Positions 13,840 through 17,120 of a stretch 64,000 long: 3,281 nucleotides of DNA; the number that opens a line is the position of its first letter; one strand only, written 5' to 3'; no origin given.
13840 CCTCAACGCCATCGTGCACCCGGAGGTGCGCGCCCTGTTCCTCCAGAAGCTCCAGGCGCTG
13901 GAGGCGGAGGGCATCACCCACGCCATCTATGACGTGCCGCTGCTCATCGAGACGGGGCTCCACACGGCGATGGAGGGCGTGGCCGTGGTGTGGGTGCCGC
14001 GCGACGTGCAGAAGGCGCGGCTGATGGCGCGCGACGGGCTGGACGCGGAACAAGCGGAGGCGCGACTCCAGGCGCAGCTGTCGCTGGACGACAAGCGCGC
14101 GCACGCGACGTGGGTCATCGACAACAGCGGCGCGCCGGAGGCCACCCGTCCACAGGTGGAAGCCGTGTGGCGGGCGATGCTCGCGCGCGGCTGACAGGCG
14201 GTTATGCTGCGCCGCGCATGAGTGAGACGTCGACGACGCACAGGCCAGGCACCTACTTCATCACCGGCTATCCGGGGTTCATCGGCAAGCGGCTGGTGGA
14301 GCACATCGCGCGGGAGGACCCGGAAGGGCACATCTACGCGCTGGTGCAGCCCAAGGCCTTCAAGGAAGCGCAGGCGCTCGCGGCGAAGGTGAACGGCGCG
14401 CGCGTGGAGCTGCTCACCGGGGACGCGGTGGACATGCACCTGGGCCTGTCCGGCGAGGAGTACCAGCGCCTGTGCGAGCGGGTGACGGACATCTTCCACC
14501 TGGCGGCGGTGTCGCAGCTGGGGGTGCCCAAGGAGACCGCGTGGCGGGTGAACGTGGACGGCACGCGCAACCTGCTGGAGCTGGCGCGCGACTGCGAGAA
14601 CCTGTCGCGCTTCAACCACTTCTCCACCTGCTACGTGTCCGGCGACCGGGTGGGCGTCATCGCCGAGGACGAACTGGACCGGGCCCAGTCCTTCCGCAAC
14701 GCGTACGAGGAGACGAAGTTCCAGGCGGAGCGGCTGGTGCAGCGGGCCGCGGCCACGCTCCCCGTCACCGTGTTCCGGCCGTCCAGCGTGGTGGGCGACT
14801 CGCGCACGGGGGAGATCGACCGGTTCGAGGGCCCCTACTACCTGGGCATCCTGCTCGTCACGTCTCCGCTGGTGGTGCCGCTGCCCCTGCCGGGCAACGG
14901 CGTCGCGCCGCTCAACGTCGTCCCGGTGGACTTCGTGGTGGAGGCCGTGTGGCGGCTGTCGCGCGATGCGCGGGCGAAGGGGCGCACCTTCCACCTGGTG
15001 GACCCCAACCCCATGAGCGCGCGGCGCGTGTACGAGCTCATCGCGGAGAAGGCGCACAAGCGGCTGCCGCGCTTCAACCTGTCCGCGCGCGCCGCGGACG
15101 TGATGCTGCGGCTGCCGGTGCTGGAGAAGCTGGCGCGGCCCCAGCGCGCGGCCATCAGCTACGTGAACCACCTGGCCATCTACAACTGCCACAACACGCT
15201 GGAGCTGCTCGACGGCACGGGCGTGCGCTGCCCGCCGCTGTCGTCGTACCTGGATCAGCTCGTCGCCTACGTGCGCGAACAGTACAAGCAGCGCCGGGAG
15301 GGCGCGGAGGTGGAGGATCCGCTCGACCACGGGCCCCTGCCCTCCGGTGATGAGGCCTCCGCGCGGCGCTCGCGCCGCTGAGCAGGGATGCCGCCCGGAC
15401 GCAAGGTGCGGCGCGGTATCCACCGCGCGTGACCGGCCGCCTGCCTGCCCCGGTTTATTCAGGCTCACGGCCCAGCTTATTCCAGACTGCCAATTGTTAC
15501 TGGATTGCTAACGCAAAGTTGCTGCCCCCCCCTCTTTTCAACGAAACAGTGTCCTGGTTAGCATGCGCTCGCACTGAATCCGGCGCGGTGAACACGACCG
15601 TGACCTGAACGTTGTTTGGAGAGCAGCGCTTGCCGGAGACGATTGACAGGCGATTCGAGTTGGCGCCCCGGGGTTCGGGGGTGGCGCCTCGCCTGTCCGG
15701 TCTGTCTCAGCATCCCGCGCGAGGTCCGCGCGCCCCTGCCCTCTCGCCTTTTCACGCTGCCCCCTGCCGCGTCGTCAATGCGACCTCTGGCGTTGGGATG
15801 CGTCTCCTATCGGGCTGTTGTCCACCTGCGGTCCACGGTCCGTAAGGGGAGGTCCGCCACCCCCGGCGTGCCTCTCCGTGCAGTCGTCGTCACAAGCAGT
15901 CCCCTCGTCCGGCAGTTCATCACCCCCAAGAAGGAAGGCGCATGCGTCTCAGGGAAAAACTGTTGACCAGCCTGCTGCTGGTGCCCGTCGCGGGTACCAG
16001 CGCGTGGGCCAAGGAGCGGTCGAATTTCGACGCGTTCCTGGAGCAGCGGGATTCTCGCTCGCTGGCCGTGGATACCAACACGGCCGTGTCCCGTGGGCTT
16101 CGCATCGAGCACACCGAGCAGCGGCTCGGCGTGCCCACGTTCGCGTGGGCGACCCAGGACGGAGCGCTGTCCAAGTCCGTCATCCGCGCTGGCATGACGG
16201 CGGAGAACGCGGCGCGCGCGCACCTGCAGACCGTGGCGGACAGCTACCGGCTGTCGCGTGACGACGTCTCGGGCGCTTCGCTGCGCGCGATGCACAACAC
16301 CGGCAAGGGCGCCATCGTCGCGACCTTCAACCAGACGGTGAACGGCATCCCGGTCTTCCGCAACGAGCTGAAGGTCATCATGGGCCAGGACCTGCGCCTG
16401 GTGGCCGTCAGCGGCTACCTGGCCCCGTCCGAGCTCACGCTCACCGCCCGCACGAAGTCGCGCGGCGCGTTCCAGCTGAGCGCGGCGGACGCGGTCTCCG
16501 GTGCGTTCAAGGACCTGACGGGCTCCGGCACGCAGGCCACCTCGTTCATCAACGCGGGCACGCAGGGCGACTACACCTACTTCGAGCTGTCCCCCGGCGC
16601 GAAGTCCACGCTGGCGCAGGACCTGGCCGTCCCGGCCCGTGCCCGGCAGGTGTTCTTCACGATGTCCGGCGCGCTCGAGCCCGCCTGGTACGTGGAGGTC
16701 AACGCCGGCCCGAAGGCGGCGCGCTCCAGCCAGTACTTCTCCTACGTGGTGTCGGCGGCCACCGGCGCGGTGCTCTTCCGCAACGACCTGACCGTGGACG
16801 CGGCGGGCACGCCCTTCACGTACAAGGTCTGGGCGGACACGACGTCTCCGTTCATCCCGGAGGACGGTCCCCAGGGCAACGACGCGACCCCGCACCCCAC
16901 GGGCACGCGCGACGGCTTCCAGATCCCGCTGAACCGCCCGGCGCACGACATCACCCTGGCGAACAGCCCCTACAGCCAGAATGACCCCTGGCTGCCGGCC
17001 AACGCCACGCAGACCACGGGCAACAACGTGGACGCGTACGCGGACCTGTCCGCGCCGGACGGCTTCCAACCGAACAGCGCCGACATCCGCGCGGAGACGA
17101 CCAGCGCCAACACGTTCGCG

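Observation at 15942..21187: Giant MYXO-CTERM-anchored M36 fungalysin-type protease with a PA domain and five PKD-like domains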

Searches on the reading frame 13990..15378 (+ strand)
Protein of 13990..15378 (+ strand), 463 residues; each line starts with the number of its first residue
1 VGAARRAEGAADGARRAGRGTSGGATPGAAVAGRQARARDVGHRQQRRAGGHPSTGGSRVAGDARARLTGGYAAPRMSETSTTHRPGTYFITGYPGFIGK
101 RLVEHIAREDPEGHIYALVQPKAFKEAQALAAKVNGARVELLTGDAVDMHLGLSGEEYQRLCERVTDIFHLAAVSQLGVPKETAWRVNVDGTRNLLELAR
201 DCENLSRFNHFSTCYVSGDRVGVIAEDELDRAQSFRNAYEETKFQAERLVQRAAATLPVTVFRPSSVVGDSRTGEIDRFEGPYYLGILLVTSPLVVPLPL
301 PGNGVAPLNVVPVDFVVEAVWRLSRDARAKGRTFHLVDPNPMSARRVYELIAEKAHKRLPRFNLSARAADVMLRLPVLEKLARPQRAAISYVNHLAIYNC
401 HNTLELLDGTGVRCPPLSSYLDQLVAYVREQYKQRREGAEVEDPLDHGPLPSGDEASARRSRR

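Call 20: search_protein_families(library=pfam, proteins=[window:13990-15378:+], max_evalue=0.001)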
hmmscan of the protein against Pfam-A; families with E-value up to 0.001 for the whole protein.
window:13990-15378:+ (463 aa): 4 families
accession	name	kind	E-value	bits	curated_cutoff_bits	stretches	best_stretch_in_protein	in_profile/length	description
PF07993.18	NAD_binding_4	-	4.1e-49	167.5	20.1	1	91-320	1-258/258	Male sterility protein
PF01370.27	Epimerase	-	1.9e-19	70.4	20.9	1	90-329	2-230/240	NAD dependent epimerase/dehydratase family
PF01073.25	3Beta_HSD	-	1.3e-12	47.8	22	1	91-269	2-183/280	3-beta hydroxysteroid dehydrogenase/isomerase family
PF16363.11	GDP_Man_Dehyd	-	2.2e-11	44.2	27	1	90-254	1-168/332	GDP-mannose 4,6 dehydratase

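Call 55: find_homologous_proteins(query=window:13990-15378:+, max_evalue=1e-40)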
Query window:13990-15378:+ (463 aa): 2914 proteins with E <= 1e-40 among 8000 candidates; the best 120 are listed.
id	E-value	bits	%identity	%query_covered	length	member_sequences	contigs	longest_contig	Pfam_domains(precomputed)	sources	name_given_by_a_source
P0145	1.0e-255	867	95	87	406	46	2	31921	PF16363.12,PF01073.26,PF07993.19,PF01370.28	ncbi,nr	ncbi:SDR family oxidoreductase [Corallococcus exiguus]|nr:SDR family oxidoreductase [Corallococcus e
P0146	1.2e-255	866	95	87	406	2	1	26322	PF16363.12,PF01073.26,PF07993.19,PF01370.28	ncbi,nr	ncbi:NAD-dependent epimerase/dehydratase family protein [Corallococcus exercitus]|nr:NAD-dependent e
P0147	5.8e-247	838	96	84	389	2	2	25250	PF16363.12,PF01073.26,PF07993.19,PF01370.28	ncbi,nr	ncbi:SDR family oxidoreductase [Corallococcus carmarthensis]|nr:SDR family oxidoreductase [Coralloco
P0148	6.3e-247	838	96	84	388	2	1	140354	PF16363.12,PF01073.26,PF07993.19,PF01370.28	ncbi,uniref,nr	ncbi:SDR family oxidoreductase [Corallococcus macrosporus]|uniref:SDR family oxidoreductase n=1 Tax=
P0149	6.4e-247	837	91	87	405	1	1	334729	PF16363.12,PF01073.26,PF07993.19,PF01370.28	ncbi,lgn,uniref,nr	ncbi:SDR family oxidoreductase [Corallococcus sp. ZKHCc1 1396]|uniref:SDR family oxidoreductase n=2 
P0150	2.3e-245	832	92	87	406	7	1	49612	PF16363.12,PF01073.26,PF07993.19,PF01370.28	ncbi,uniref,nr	ncbi:NAD-dependent epimerase/dehydratase family protein [Corallococcus terminator]|uniref:NAD-depend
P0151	2.8e-245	832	96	84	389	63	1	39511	PF16363.12,PF01073.26,PF07993.19,PF01370.28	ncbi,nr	ncbi:SDR family oxidoreductase [Corallococcus exercitus]|nr:SDR family oxidoreductase [Corallococcus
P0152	3.9e-245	832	92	87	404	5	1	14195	PF16363.12,PF01073.26,PF07993.19,PF01370.28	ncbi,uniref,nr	ncbi:NAD-dependent epimerase/dehydratase family protein [Corallococcus sicarius]|uniref:NAD-dependen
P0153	1.9e-244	829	95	84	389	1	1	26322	PF16363.12,PF01073.26,PF07993.19,PF01370.28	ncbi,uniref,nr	ncbi:SDR family oxidoreductase [Corallococcus exercitus]|uniref:SDR family oxidoreductase n=1 Tax=Co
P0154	3.2e-241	819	93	84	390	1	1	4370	PF16363.12,PF01073.26,PF07993.19,PF01370.28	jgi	jgi:thioester reductase-like protein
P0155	3.9e-238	809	92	84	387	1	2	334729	PF16363.12,PF01073.26,PF07993.19,PF01370.28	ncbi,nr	ncbi:SDR family oxidoreductase [Corallococcus soli]|nr:SDR family oxidoreductase [Corallococcus soli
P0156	1.0e-233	794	92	84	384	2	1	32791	PF16363.12,PF01073.26,PF07993.19,PF01370.28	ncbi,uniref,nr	ncbi:SDR family oxidoreductase [Corallococcus sp. CA053C]|uniref:SDR family oxidoreductase n=1 Tax=C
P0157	7.8e-229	778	88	84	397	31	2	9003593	PF16363.12,PF01073.26,PF07993.19,PF01370.28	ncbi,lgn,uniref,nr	ncbi:epimerase [Corallococcus macrosporus DSM 14697]|uniref:Epimerase n=3 Tax=Myxococcaceae TaxID=31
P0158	1.3e-227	774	87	83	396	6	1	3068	PF16363.12,PF01073.26,PF07993.19,PF01370.28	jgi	-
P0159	4.4e-221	752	90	80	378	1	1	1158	PF16363.12,PF01073.26,PF07993.19,PF01370.28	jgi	jgi:thioester reductase-like protein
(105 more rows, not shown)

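Call 56: find_encoding_contigs(protein=P0157, flank=10000, max_places=4)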
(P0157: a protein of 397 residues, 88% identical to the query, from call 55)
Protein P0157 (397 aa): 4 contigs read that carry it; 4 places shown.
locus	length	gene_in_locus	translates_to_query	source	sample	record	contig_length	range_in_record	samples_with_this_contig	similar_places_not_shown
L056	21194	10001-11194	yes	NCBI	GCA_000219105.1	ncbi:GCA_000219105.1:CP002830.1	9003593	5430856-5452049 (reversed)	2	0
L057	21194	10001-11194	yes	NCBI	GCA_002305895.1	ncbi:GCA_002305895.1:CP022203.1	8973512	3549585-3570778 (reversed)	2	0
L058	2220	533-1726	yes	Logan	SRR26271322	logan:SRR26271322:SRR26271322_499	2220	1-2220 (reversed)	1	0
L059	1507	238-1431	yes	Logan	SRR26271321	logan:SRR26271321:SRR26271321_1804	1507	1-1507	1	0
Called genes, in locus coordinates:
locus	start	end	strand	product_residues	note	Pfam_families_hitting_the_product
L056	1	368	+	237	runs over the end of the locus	PF01713:Smr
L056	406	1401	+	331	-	PF00962:A_deaminase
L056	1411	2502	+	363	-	PF01180:DHO_dh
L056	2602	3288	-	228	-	-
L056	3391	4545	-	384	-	PF13439:Glyco_transf_4, PF13579:Glyco_trans_4_4, PF20706:GT4-conflict (weak), PF00534:Glycos_transf_1, PF13692:Glyco_trans_1_4, PF13524:Glyco_trans_1_2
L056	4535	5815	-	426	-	PF04932:Wzy_C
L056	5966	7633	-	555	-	PF19676:DUF6178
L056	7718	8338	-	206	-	PF01926:MMR_HSR1, PF02421:FeoB_N, PF00350:Dynamin_N (faint)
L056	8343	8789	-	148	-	PF22113:Mtrc-MtrF_II-IV_dom (faint), PF09699:Paired_CXXCH_1 (faint), PF14522:Cytochrome_C7 (weak), PF13435:Cytochrome_C554 (faint)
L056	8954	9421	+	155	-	-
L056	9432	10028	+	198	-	PF01121:CoaE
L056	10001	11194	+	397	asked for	PF01073:3Beta_HSD, PF01370:Epimerase, PF07993:NAD_binding_4, PF16363:GDP_Man_Dehyd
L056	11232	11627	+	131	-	PF01575:MaoC_dehydratas, PF13452:FAS1_DH_region (faint)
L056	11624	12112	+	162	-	PF13452:FAS1_DH_region, PF22622:MFE-2_hydrat-2_N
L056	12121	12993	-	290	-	-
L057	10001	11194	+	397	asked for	PF01073:3Beta_HSD, PF01370:Epimerase, PF07993:NAD_binding_4, PF16363:GDP_Man_Dehyd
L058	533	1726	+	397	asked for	PF01073:3Beta_HSD, PF01370:Epimerase, PF07993:NAD_binding_4, PF16363:GDP_Man_Dehyd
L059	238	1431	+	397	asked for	PF01073:3Beta_HSD, PF01370:Epimerase, PF07993:NAD_binding_4, PF16363:GDP_Man_Dehyd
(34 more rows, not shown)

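Call 57: list_cluster_members(proteins=[P0157])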
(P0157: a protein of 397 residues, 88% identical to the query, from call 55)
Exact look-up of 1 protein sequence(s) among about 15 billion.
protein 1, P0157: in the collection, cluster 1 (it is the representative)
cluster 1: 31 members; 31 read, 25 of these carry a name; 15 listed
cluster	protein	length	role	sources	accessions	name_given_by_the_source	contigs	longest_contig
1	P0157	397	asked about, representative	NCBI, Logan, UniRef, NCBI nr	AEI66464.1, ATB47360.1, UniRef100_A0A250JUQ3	epimerase [Corallococcus macrosporus DSM 14697] | Epimerase n=3 Tax=Myxococcaceae TaxID=31 RepID=A0A250JUQ3_9BACT | hypothetical protein LILAB_22845 [Corallococcus macrosporus]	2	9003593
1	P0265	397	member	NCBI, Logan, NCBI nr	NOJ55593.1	SDR family oxidoreductase [Myxococcus xanthus]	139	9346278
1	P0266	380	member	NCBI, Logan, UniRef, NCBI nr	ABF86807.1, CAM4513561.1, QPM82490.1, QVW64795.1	conserved hypothetical protein [Myxococcus xanthus DK 1622] | Thioester reductase (TE) domain-containing protein n=1 Tax=Myxococcus xanthus (strain ... | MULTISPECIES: SDR family oxidoreductase [Myxococcus]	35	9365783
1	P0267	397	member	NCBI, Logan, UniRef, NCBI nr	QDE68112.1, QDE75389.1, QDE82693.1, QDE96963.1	epimerase [Myxococcus xanthus] | Epimerase n=2 Tax=Myxococcaceae TaxID=31 RepID=A0AAE6FZJ3_MYXXA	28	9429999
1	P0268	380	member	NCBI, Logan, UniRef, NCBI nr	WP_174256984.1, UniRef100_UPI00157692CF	SDR family oxidoreductase [Myxococcus xanthus] | SDR family oxidoreductase n=1 Tax=Myxococcus xanthus TaxID=34 RepID=UPI00157692CF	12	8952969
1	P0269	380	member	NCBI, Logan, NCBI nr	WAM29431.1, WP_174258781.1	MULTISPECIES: SDR family oxidoreductase [Myxococcus]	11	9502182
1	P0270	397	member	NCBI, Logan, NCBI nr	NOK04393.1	SDR family oxidoreductase [Myxococcus xanthus]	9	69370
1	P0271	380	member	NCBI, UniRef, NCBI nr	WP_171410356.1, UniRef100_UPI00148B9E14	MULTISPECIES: SDR family oxidoreductase [Myxococcus] | SDR family oxidoreductase n=1 Tax=Myxococcus TaxID=32 RepID=UPI00148B9E14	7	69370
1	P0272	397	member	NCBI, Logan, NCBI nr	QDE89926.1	epimerase [Myxococcus xanthus]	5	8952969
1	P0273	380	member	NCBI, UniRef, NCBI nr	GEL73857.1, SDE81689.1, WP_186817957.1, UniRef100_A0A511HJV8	SDR family oxidoreductase [Myxococcus virescens] | Thioester reductase domain-containing protein n=1 Tax=Myxococcus virescens TaxID=83456 ...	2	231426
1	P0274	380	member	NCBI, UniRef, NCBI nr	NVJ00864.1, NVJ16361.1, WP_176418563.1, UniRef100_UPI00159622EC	SDR family oxidoreductase [Myxococcus sp. AM009] | SDR family oxidoreductase n=1 Tax=unclassified Myxococcus TaxID=2648731 ... | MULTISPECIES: SDR family oxidoreductase [unclassified Myxococcus]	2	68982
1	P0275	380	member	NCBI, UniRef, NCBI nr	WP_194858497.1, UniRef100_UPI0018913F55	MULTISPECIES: SDR family oxidoreductase [unclassified Myxococcus] | SDR family oxidoreductase n=1 Tax=unclassified Myxococcus TaxID=2648731 ...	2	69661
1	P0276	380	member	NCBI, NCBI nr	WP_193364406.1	SDR family oxidoreductase [Corallococcus macrosporus]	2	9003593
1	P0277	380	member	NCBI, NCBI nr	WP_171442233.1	SDR family oxidoreductase [Myxococcus xanthus]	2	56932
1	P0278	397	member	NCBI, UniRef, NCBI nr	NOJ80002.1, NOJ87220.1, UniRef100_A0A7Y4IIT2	SDR family oxidoreductase [Myxococcus xanthus] | SDR family oxidoreductase n=2 Tax=Myxococcus xanthus TaxID=34 RepID=A0A7Y4IIT2_MYXXA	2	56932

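Call 59: find_encoding_contigs(protein=P0266, flank=9000, max_places=2)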
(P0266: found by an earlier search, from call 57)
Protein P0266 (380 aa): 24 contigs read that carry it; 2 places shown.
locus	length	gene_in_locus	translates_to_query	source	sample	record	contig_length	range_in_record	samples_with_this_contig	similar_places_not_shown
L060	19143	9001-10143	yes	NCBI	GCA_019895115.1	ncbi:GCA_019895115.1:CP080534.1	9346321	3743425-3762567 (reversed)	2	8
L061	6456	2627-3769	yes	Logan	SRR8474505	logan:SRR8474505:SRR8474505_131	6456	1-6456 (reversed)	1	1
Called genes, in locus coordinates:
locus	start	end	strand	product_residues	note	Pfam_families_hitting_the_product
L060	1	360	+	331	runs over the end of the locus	PF00962:A_deaminase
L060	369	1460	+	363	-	PF01180:DHO_dh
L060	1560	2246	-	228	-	-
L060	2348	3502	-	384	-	PF13439:Glyco_transf_4, PF13579:Glyco_trans_4_4, PF20706:GT4-conflict (weak), PF00534:Glycos_transf_1, PF13692:Glyco_trans_1_4, PF13524:Glyco_trans_1_2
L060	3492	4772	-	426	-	PF04932:Wzy_C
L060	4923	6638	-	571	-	PF19676:DUF6178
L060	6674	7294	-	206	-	PF01926:MMR_HSR1, PF02421:FeoB_N, PF00350:Dynamin_N (faint)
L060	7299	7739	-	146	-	PF09699:Paired_CXXCH_1 (faint), PF14522:Cytochrome_C7 (weak), PF22113:Mtrc-MtrF_II-IV_dom (faint), PF13435:Cytochrome_C554 (faint)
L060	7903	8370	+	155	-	-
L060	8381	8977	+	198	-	PF01121:CoaE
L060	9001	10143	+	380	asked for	PF01073:3Beta_HSD, PF01370:Epimerase, PF07993:NAD_binding_4, PF16363:GDP_Man_Dehyd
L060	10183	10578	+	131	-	PF01575:MaoC_dehydratas, PF13452:FAS1_DH_region (faint)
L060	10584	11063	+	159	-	PF13452:FAS1_DH_region, PF22622:MFE-2_hydrat-2_N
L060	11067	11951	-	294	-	PF14559:TPR_19 (faint)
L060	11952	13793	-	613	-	PF00012:HSP70, PF06723:MreB_Mbl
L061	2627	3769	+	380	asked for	PF01073:3Beta_HSD, PF01370:Epimerase, PF07993:NAD_binding_4, PF16363:GDP_Man_Dehyd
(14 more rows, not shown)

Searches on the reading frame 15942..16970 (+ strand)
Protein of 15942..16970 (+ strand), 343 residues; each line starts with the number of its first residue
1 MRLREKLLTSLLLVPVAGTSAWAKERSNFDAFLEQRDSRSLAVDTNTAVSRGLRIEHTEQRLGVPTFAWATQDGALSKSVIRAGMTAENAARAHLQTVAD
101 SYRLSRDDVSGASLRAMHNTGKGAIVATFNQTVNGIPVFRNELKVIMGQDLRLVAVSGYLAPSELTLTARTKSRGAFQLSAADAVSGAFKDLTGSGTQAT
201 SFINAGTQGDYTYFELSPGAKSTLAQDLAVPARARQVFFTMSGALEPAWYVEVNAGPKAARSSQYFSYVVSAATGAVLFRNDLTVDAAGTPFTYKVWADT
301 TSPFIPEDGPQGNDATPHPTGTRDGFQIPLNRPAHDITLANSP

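Call 34: search_protein_families(library=pfam, proteins=[window:15942-16970:+], max_evalue=10)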
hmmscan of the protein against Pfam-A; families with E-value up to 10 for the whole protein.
window:15942-16970:+ (343 aa): 1 family
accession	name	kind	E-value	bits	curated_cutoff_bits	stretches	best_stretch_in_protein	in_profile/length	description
PF07504.19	FTP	-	0.001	19.3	21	1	117-158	8-49/51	Fungalysin/Thermolysin Propeptide Motif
